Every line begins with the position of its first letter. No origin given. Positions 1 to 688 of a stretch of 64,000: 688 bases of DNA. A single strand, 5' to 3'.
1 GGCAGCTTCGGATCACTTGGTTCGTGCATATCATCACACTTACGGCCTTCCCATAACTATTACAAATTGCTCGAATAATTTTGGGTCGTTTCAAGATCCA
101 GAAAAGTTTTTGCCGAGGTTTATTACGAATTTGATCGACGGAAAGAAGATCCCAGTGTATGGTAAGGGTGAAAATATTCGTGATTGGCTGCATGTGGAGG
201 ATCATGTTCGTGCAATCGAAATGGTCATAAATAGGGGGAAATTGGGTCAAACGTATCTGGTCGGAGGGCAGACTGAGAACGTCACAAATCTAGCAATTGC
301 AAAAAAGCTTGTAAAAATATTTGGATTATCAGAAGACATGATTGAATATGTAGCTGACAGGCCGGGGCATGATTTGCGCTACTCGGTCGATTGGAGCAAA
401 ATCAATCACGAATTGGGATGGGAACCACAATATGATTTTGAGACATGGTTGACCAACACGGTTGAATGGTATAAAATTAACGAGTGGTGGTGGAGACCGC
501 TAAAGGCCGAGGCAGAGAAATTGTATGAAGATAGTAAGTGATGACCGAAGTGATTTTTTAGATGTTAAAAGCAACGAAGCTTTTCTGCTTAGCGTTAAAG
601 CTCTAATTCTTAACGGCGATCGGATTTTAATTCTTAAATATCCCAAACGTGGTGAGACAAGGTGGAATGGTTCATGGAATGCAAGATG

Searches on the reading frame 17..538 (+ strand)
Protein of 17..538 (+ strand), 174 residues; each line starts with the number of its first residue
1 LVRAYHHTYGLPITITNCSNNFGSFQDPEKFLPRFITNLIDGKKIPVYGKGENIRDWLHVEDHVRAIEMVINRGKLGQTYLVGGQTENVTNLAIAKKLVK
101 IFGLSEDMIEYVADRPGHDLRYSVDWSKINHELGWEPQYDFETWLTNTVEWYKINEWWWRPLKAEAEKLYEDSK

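Call 41: search_protein_families(library=pfam, alignment_id=A2, max_evalue=0.001)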
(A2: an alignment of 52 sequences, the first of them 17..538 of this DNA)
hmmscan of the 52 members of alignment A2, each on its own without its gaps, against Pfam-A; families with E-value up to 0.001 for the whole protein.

A. member 1, window:17-538:+ (174 aa): 2 families
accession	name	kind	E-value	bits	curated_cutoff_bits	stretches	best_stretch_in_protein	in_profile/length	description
PF16363.11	GDP_Man_Dehyd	-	1.8e-26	93.8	27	1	1-146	163-330/332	GDP-mannose 4,6 dehydratase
PF01370.27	Epimerase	-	2e-20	73.7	20.9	1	1-83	152-240/240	NAD dependent epimerase/dehydratase family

B. families by the number of members that match (of 52 scanned): 43 families (the first 25 are shown)
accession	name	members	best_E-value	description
PF00535.33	Glycos_transf_2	13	2e-35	Glycosyl transferase family 2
PF13231.12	PMT_2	12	3.5e-14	Dolichyl-phosphate-mannose-protein mannosyltransferase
PF13641.12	Glyco_tranf_2_3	8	5.5e-31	Glycosyltransferase like family 2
PF02366.24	PMT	6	4.1e-10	Dolichyl-phosphate-mannose-protein mannosyltransferase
PF10111.15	Glyco_tranf_2_2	5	8.1e-10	Glycosyltransferase like family 2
PF00534.26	Glycos_transf_1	4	7.8e-46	Glycosyl transferases group 1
PF13692.12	Glyco_trans_1_4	4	2.3e-32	Glycosyl transferases group 1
PF13632.12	Glyco_trans_2_3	4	7.1e-21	Glycosyl transferase family group 2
PF13439.12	Glyco_transf_4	4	5.5e-17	Glycosyltransferase Family 4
PF13704.12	Glyco_tranf_2_4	4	2e-05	Glycosyl transferase family 2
PF01368.27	DHH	3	2.6e-18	DHH family, N-terminal domain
PF20706.3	GT4-conflict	3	7.8e-13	Family 4 Glycosyltransferase in conflict systems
PF02272.25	DHHA1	3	2.7e-11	DHHA1 domain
PF16363.11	GDP_Man_Dehyd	2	1.8e-26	GDP-mannose 4,6 dehydratase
PF01522.26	Polysacc_deac_1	2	6.9e-25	Polysaccharide deacetylase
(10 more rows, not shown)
